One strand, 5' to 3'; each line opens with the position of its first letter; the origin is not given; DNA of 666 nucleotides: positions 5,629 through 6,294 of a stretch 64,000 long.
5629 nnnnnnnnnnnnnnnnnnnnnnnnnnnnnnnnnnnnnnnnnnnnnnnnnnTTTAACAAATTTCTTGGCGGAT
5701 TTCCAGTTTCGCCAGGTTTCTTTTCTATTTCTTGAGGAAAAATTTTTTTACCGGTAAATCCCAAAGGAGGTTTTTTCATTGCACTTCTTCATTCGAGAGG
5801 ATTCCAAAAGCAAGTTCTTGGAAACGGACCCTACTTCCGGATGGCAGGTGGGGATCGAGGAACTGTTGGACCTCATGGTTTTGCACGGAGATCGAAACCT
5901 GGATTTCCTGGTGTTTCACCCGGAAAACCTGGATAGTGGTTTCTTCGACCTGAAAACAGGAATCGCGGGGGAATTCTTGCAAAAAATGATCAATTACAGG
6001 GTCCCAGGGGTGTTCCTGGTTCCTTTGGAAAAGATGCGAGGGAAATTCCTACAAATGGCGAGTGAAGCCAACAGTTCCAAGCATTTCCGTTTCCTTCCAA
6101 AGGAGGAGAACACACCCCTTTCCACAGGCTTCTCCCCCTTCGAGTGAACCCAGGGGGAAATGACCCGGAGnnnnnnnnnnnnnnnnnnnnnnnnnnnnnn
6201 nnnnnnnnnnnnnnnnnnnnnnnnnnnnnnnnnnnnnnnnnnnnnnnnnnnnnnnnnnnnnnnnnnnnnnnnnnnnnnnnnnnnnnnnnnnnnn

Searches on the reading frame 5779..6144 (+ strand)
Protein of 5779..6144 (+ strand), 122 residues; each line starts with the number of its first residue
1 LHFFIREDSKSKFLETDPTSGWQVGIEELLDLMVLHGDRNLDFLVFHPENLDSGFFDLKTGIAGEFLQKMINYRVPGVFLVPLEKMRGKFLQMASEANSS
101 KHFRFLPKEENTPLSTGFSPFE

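Call 20: search_protein_families(library=pfam, proteins=[window:5779-6144:+], max_evalue=0.00001)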
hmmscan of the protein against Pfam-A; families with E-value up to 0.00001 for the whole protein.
window:5779-6144:+ (122 aa): 1 family
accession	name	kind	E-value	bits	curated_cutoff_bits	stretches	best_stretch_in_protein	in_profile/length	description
PF13788.11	DUF4180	-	1.1e-16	61.2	25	1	26-111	19-107/112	Domain of unknown function (DUF4180)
